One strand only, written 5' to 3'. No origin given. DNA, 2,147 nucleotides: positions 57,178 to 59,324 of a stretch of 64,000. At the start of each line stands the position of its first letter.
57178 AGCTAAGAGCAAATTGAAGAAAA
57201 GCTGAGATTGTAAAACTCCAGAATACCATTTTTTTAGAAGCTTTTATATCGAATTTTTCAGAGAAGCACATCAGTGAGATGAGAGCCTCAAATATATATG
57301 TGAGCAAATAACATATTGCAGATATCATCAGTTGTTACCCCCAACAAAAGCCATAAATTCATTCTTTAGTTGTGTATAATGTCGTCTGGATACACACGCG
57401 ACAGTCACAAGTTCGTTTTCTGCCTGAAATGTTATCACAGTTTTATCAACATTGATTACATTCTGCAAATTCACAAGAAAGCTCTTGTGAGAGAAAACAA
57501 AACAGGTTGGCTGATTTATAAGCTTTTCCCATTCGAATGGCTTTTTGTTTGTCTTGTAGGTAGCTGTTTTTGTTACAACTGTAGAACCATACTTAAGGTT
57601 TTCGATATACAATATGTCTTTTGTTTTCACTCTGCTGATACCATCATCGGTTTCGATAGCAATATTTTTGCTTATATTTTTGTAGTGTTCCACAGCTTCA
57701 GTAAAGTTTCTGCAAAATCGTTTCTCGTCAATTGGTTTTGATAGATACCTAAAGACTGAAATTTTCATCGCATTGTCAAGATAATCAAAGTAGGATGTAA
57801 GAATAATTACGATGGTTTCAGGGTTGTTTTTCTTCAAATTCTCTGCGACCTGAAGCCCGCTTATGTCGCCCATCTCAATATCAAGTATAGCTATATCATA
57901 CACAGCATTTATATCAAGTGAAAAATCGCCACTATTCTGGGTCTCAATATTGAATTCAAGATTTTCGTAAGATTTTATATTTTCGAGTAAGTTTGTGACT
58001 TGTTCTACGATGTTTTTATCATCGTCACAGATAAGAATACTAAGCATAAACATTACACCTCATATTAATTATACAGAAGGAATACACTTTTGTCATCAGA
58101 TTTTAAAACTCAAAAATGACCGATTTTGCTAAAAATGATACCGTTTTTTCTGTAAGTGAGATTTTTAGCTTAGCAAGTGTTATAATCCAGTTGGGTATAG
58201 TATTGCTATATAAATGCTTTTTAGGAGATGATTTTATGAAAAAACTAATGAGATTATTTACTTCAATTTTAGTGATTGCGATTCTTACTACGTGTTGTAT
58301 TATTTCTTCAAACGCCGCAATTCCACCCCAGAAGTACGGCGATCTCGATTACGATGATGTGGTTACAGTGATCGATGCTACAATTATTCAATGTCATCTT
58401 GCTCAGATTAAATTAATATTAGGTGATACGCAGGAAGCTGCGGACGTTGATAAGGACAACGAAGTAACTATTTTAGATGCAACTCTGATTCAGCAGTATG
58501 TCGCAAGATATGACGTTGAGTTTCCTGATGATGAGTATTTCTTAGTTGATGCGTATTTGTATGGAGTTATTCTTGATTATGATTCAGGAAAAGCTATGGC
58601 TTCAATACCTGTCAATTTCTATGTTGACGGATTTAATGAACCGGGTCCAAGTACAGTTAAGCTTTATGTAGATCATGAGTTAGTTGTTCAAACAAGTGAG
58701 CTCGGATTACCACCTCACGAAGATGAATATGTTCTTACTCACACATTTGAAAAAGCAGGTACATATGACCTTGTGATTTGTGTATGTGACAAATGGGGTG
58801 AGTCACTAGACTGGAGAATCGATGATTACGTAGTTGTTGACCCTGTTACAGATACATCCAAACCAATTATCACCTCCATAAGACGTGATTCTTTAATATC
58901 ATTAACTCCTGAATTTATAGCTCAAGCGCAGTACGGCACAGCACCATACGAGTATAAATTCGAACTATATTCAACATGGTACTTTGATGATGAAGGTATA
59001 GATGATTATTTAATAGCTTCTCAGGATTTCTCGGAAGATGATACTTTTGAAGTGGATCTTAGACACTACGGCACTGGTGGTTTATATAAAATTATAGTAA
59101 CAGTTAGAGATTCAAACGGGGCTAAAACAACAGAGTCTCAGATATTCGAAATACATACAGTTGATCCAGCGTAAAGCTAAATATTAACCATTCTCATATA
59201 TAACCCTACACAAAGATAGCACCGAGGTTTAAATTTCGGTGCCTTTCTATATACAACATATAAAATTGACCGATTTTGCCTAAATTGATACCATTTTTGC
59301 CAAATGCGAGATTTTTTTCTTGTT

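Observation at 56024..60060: AgrC-like/LytTR module next to two dockerin-gene cassettes built from the same promoter and terminator modules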

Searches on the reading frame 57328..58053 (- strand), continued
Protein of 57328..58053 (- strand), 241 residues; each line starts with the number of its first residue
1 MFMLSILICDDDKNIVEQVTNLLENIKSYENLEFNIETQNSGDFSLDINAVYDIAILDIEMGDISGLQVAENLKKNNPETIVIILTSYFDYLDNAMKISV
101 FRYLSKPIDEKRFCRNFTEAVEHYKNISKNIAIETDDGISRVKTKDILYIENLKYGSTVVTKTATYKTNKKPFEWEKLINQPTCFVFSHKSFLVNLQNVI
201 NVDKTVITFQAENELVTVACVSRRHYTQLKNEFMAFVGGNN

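Call 66: search_protein_families(library=ncbifam, proteins=[window:57328-58047:-], max_evalue=0.01)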
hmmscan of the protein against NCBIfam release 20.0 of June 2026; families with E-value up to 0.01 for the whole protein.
window:57328-58047:- (239 aa): 61 families (the best 25 are shown)
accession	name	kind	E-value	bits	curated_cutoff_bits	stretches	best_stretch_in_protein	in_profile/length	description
NF008677.0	PRK11697.1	equivalog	1e-16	61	246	1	1-231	1-235/238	two-component system response regulator BtsR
NF010684.1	PRK14084.1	equivalog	2e-13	50.7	375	2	4-112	3-109/254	response regulator transcription factor LytR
NF033791.1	ActR_PrrA_rreg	equivalog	7.1e-11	42.4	250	1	3-127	3-125/173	ActR/PrrA/RegA family redox response regulator transcription factor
NF053512.1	nitric_RR_NosR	exception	1.4e-10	40.7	400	1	4-128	1-124/422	response regulator c-di-GMP phosphodiesterase, NosR family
NF053854.1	RespRegPhoBBctds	equivalog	2.5e-10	40.1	270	1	4-204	1-196/225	two-component system response regulator PhoB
NF006900.1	PRK09390.1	equivalog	1.7e-09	37.5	255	1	4-131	7-132/203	response regulator FixJ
NF011695.0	PRK15115.1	equivalog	2.3e-09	36.5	763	1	4-125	9-128/445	two-component system response regulator GlrR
NF051850.1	RespRegRprY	equivalog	1.7e-08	34.2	370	1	2-110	5-111/234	response regulator transcription factor RprY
NF008469.0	PRK11361.1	equivalog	2e-08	33.4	714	1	3-109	6-110/461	acetoacetate metabolism transcriptional regulator AtoC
TIGR01818.1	ntrC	equivalog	2.4e-08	33.2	558.6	1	4-127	1-122/463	nitrogen regulation protein NR(I)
NF007689.0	PRK10365.1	equivalog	2.8e-08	33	760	1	3-134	7-136/441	sigma-54-dependent response regulator transcription factor ZraR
NF008176.1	PRK10923.1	equivalog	3.8e-08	32.4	620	1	6-132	8-132/469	nitrogen regulation protein NR(I)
NF045991.1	RespRegCtrARhodob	equivalog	5.7e-08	32.8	350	1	4-128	3-125/224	response regulator transcription factor CtrA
NF007750.0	PRK10430.1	equivalog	7.4e-08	32.2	262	1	1-135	1-137/239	two-component system response regulator DcuR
NF040749.1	tetrathio_RR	equivalog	9.3e-08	32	290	1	4-132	2-128/191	tetrathionate respiration response regulator TtrR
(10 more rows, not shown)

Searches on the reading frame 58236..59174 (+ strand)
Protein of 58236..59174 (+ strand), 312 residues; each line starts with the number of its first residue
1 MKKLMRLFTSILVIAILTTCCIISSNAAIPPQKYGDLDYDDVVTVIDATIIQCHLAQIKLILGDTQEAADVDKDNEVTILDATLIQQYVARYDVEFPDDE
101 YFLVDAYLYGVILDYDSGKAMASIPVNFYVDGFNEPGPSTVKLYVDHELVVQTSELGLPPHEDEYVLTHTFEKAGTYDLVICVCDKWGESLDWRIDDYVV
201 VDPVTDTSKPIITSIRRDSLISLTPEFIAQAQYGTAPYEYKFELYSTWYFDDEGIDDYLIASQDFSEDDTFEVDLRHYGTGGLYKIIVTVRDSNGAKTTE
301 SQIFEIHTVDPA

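Call 8: search_protein_families(library=pfam, proteins=[window:58236-59174:+], max_evalue=0.01)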
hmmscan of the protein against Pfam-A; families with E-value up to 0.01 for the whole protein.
window:58236-59174:+ (312 aa): 3 families
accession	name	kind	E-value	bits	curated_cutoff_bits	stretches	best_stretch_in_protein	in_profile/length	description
PF00404.24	Dockerin_1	-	1e-09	38.8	22.9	1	34-89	1-56/57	Dockerin type I domain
PF18911.6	PKD_4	-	3.4e-05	24.2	27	0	276-303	54-80/85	PKD domain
PF00801.26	PKD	-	0.00085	19.7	23.5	0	167-190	49-72/80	PKD domain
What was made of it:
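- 58236..59174 (+): dock1: signal peptide, N-terminal dockerin, then a region with weak PKD (Ig-like) matches (312 aa). Dockerin_1 38.8 bits and sub-threshold PKD hits (call 8).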

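Call 33: search_solved_structures(query=window:58236-59174:+, max_evalue=1)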
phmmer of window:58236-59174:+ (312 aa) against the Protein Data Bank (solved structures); distinct sequences matched with E-value up to 1: 16.
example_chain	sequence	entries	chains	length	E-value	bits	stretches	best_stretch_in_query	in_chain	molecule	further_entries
9qf9_A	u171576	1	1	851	3e-06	30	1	34-95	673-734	Ruminococcus bromii Amy16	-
8ajy_B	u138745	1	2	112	1.1e-05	28.2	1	27-105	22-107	Dockerin from ScaH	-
8x3a_A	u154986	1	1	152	1.6e-05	27.7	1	33-89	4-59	Serine protease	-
8x39_A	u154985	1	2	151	3.9e-05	26.4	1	33-89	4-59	Serine protease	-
9qfa_A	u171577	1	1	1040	0.0043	19.7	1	33-95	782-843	Ruminococcus bromii Amy12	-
4dh2_B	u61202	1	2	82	0.015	17.9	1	34-101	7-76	Dockerin type 1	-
4uyp_B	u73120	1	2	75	0.017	17.7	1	34-100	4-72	Cellulosomal scaffoldin adaptor protein B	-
2yik_A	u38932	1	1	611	0.021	17.4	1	33-90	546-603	ENDOGLUCANASE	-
2ccl_B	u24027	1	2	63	0.028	17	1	34-91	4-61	ENDO-1,4-BETA-XYLANASE Y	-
4uyq_B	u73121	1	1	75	0.031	16.9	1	34-100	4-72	Cellulosomal scaffoldin adaptor protein B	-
1ohz_B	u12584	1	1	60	0.043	16.4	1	35-91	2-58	ENDO-1,4-BETA-XYLANASE Y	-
4fl4_A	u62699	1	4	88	0.061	15.9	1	28-94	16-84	Glycoside hydrolase family 9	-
5m2o_B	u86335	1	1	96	0.26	13.8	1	32-91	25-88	Group I Dockerin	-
4cj0_A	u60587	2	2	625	0.37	13.3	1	25-93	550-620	ENDOGLUCANASE D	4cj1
1clc_A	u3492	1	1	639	0.38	13.3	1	25-93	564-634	ENDOGLUCANASE CELD; EC: 3.2.1.4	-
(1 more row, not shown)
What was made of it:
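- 58236..59174 (+): R. bromii Amy16 dockerin, E 3e-6 (call 33).
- On Type I dockerin proteins: dock1: PF00404 38.8 bits (cut-off 22.9) and R. bromii Amy16 dockerin at E 3e-6 (calls 8, 33).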

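Call 52: find_homologous_proteins(query=window:58236-59174:+, max_evalue=0.001)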
Query window:58236-59174:+ (312 aa): 33 proteins with E <= 0.001 among 1029 candidates.
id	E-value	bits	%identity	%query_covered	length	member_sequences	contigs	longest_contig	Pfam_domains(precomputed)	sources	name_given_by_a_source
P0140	6.6e-204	694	99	100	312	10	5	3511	PF00404.25,PF18911.7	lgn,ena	-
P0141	2.7e-160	551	79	100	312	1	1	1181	PF00404.25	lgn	-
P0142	4.4e-125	435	63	100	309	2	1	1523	PF00404.25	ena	-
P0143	2.1e-110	387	58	100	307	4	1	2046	PF07495.20,PF00404.25,PF08329.17,PF18911.7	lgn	-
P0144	2.6e-110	387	57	100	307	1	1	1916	PF00404.25,PF08329.17,PF18911.7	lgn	-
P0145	4.6e-105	369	55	100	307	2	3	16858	PF00801.27,PF00404.25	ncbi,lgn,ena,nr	ncbi:MAG: dockerin type I repeat-containing protein [Ruminococcus sp.]|nr:dockerin type I repeat-con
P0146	9.6e-104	365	55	100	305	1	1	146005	PF00404.25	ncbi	-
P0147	1.5e-87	312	51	100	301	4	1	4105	PF00404.25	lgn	-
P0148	2.0e-86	308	51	100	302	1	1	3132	PF00801.27,PF00404.25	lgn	-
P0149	6.1e-86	307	50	99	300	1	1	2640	PF00801.27,PF00404.25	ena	-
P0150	6.6e-84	300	50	99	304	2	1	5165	PF00404.25,PF08329.17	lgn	-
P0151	6.3e-82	293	49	100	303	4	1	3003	PF00404.25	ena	-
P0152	3.9e-73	265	49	94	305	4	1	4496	PF00404.25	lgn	-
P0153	1.6e-71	259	44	99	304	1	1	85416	PF00404.25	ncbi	-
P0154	3.2e-71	258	46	99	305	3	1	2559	PF00404.25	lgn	-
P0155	6.9e-59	218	40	100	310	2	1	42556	PF00801.27,PF00404.25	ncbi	-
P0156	1.7e-57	213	43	95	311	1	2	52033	PF00404.25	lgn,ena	-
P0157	3.5e-55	206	41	99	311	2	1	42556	PF00801.27,PF00404.25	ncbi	-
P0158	1.7e-54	203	41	100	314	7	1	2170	PF00404.25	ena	-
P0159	8.0e-54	201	39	100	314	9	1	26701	PF00404.25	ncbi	-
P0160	6.6e-53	198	39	99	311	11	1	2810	PF00404.25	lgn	-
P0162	8.0e-30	122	35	94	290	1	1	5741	PF07495.20,PF00801.27,PF00404.25,PF18911.7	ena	-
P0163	2.2e-29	121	35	95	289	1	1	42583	PF07495.20,PF00801.27,PF00404.25,PF18911.7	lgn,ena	-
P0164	2.8e-28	117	33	100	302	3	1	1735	PF07495.20,PF00801.27,PF00404.25,PF17957.8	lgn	-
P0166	2.7e-22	98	33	95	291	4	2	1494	PF00404.25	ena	-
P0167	3.7e-22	97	35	98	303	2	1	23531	PF00801.27,PF00404.25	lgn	-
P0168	6.7e-22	96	30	96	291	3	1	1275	PF00801.27,PF00404.25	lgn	-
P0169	1.2e-20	92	32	97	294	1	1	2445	PF00801.27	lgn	-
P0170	4.7e-18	84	33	78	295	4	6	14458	PF00801.27,PF00404.25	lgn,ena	-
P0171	3.6e-9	55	43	32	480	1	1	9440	PF00756.27,PF16738.11,PF00404.25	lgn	-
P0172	6.6e-6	44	42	31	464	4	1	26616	PF09479.17,PF00404.25,PF00963.25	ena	-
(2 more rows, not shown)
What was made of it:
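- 58236..59174 (+): Homologues carry PF00801/PF18911 (call 52).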

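Call 53: find_encoding_contigs(protein=P0155, flank=10000, max_places=2)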
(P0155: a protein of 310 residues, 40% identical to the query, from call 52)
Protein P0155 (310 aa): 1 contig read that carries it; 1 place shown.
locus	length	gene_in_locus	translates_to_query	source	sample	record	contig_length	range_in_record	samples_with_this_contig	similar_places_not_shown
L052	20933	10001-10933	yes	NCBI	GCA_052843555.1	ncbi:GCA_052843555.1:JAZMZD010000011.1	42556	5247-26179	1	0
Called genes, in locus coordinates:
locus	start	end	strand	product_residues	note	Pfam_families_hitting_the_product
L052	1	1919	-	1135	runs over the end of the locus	PF00112:Peptidase_C1, PF18560:Lectin_like, PF13306:LRR_5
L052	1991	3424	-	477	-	PF00224:PK, PF02887:PK_C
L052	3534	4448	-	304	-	PF00892:EamA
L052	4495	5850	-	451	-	PF00285:Citrate_synt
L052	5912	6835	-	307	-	PF00291:PALP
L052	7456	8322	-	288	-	PF01116:F_bP_aldolase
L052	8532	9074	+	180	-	PF04542:Sigma70_r2, PF08281:Sigma70_r4_2, PF04545:Sigma70_r4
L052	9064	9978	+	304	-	-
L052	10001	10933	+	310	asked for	PF00404:Dockerin_1, PF00801:PKD (faint)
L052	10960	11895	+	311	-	PF00404:Dockerin_1 (faint), PF00801:PKD (faint)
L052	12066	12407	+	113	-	PF01187:MIF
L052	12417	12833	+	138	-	PF01894:YjbQ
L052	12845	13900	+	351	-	PF01820:Dala_Dala_lig_N, PF02655:ATP-grasp_3, PF02786:CPSase_L_D2, PF08443:RimK (weak), PF07478:Dala_Dala_lig_C, PF13535:ATP-grasp_4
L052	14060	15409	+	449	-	PF01225:Mur_ligase, PF08245:Mur_ligase_M, PF02875:Mur_ligase_C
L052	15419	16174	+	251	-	PF03372:Exo_endo_phos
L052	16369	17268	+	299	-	PF02445:NadA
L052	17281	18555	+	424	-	PF00890:FAD_binding_2, PF03486:HI0933_like, PF07992:Pyr_redox_2 (faint)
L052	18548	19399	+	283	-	PF02749:QRPTase_N, PF01729:QRPTase_C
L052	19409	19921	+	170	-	PF08279:HTH_11, PF02829:3H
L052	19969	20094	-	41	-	-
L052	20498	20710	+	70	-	PF12844:HTH_19, PF13560:HTH_31, PF01381:HTH_3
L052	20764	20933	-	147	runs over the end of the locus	PF01989:AcnX_swivel_put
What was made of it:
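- Closest known: Sigma-I/RsgI control of cellulosomal genes in Clostridium thermocellum. Same: A dock1 homologue pair in L052 sits behind an ECF-type sigma factor gene (call 53).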

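Call 66: search_protein_families(library=ncbifam, proteins=[window:58236-59174:+], max_evalue=0.01)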
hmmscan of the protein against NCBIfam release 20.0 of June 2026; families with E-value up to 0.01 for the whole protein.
window:58236-59174:+ (312 aa): 2 families
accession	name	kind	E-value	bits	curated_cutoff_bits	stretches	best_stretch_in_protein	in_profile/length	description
NF049990.1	CellobisidaseCelK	equivalog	2.7e-06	25.9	1700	1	33-91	828-884/889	cellulose 1,4-beta-cellobiosidase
NF058578.1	CPR_pilus_PamR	equivalog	0.00032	19.7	300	0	164-189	203-228/297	pilus system RbmA-like protein PamR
